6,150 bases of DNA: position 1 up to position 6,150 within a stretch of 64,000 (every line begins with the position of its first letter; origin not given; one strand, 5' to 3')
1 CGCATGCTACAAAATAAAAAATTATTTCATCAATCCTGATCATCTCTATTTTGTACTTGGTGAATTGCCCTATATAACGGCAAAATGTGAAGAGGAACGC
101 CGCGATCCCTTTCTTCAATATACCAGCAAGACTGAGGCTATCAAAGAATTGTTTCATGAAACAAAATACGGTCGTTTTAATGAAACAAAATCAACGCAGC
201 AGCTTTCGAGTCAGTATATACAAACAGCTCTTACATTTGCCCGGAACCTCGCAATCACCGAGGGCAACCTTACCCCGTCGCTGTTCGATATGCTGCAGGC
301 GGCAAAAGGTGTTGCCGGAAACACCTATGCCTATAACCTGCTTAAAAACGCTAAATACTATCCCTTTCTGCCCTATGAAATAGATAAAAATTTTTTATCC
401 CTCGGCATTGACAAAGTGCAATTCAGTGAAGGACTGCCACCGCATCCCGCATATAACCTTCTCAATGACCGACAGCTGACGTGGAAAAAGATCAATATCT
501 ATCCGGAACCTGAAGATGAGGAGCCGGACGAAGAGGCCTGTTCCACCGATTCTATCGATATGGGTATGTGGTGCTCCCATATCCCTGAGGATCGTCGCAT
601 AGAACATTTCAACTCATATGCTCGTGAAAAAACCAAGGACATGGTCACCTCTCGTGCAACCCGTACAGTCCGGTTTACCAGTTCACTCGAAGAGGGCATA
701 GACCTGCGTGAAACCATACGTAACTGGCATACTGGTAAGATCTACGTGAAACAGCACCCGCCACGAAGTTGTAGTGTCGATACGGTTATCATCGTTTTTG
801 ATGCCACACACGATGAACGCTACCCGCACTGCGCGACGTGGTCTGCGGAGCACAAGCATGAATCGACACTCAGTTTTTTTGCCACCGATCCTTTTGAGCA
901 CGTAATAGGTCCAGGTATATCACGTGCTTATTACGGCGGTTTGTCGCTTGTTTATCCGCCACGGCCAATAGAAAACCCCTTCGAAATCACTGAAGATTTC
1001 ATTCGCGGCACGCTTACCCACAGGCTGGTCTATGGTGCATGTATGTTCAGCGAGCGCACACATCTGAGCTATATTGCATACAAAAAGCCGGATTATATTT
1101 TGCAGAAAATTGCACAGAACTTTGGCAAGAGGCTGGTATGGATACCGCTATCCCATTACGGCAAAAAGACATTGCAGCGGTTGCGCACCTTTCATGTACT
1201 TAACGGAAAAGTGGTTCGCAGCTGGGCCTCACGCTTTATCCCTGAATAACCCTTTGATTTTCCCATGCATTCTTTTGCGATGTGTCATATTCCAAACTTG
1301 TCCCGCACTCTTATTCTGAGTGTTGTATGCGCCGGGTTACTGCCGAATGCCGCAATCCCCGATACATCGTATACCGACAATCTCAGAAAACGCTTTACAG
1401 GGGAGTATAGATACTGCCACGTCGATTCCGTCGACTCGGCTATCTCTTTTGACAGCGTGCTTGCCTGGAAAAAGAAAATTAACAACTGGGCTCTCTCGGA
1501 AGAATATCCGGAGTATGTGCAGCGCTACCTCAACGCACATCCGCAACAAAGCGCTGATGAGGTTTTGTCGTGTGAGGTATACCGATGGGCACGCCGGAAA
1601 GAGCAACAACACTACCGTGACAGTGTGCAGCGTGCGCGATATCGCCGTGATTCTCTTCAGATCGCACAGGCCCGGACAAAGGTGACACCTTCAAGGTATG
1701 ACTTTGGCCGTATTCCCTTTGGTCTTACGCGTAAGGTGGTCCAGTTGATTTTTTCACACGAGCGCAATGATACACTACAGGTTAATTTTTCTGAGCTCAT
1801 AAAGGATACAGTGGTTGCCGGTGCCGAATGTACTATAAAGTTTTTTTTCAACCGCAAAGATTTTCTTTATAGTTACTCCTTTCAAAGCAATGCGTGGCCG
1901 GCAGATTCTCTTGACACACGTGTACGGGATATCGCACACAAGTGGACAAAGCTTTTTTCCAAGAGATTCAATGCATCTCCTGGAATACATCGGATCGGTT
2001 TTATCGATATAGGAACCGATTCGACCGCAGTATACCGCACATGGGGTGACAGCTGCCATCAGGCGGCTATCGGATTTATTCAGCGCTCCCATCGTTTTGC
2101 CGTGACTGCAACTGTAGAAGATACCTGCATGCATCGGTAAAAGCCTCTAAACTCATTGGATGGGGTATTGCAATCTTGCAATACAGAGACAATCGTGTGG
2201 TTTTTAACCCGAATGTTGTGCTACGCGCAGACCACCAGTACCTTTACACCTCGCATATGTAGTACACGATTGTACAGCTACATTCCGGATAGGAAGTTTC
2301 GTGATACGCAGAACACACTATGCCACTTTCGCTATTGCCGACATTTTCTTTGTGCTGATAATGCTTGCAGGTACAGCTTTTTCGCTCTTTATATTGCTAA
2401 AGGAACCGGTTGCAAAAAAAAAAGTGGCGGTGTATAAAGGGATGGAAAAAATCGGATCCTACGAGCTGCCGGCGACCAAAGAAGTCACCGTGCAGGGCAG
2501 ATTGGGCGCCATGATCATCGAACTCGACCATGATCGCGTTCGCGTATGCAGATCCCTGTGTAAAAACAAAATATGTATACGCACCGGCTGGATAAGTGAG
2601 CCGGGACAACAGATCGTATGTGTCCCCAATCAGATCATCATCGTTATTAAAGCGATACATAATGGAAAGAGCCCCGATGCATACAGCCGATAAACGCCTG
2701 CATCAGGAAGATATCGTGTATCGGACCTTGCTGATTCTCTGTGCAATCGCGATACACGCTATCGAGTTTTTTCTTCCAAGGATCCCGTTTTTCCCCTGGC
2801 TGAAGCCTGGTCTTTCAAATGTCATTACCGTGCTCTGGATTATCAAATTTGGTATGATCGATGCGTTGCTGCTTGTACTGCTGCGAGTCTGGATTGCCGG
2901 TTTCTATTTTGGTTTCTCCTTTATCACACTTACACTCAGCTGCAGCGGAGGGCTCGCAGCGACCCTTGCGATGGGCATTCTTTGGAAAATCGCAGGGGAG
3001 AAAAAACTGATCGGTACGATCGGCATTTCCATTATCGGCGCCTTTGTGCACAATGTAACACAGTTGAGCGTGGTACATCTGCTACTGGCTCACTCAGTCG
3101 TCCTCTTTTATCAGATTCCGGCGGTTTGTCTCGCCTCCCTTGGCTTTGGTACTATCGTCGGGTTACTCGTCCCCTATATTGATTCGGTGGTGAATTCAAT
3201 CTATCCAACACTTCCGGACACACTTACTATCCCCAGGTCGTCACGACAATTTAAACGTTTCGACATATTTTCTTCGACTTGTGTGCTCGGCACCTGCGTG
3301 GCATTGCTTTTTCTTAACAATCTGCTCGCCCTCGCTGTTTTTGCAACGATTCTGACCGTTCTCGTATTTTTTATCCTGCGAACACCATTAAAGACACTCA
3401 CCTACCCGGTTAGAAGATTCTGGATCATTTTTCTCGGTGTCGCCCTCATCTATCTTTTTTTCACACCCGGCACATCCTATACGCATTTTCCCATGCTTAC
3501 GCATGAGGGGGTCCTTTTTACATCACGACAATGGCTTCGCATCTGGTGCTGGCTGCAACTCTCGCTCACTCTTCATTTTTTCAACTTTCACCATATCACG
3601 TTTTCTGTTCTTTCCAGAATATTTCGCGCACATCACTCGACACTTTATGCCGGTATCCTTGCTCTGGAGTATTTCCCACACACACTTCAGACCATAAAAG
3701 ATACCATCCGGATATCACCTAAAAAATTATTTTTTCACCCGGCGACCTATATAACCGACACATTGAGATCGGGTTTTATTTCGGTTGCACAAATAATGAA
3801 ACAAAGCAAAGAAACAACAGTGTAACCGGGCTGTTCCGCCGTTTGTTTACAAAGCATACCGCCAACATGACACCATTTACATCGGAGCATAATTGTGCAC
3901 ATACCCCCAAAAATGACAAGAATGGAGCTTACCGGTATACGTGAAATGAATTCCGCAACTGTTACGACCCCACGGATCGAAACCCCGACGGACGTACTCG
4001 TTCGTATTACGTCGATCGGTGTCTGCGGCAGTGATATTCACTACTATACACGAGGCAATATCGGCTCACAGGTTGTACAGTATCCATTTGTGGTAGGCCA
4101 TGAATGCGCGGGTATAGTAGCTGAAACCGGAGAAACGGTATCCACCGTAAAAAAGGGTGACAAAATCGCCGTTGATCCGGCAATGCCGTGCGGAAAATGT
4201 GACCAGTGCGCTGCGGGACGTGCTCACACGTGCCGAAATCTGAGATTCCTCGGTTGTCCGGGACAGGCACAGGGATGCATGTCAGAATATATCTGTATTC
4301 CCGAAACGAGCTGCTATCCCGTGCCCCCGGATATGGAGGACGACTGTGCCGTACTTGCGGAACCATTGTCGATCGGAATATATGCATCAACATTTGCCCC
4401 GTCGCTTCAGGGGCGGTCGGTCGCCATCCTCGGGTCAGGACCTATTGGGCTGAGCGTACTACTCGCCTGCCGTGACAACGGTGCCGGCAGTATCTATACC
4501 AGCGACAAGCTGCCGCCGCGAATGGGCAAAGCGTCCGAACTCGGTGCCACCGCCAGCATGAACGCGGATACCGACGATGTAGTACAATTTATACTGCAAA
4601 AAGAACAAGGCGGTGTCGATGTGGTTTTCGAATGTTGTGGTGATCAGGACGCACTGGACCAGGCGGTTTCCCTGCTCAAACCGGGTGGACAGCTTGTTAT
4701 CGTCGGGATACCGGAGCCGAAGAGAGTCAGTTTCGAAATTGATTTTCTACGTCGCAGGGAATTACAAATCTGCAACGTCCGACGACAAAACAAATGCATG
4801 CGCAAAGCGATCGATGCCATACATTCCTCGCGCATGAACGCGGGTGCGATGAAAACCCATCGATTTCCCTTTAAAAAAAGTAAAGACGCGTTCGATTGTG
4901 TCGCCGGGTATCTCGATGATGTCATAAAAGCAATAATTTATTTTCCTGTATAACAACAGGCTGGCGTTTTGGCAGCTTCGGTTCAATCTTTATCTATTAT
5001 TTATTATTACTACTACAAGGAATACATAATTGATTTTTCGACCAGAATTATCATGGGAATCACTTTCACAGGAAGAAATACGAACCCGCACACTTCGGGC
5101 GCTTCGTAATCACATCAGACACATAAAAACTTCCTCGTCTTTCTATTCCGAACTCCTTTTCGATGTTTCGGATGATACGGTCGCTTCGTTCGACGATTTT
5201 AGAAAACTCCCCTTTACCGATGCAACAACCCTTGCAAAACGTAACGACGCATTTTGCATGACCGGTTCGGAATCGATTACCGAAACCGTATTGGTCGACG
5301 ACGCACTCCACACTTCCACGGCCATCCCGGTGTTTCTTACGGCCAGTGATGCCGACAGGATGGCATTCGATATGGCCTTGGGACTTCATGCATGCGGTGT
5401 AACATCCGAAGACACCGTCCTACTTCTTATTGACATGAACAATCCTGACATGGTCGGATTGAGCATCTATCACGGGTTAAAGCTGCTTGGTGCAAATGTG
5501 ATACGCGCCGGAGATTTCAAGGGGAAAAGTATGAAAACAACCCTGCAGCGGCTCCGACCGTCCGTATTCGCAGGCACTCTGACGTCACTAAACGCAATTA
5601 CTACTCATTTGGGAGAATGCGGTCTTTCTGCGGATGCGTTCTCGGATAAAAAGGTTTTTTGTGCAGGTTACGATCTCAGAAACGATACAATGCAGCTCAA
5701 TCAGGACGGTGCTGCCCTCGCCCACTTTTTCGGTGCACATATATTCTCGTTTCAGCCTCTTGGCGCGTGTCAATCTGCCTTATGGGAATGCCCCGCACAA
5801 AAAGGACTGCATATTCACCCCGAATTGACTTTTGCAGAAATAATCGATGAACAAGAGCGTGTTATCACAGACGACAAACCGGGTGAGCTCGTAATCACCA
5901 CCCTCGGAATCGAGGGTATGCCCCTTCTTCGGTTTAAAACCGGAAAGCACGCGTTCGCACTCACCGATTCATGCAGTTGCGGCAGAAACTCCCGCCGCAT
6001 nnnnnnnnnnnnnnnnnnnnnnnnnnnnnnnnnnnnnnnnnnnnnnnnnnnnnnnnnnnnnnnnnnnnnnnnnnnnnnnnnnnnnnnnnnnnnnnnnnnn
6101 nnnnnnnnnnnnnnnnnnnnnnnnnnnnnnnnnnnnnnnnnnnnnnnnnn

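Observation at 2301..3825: Gx/EetB S-component fused to an EcfT/FmnA-like domain beside a NusG-II/EetA-like gene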

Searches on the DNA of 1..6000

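Call 56: search_rna_families(source=window, start=1, end=6000, threshold=evalue, max_evalue=1)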
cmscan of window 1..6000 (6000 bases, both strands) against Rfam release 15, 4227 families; matches with E-value up to 1: 0.
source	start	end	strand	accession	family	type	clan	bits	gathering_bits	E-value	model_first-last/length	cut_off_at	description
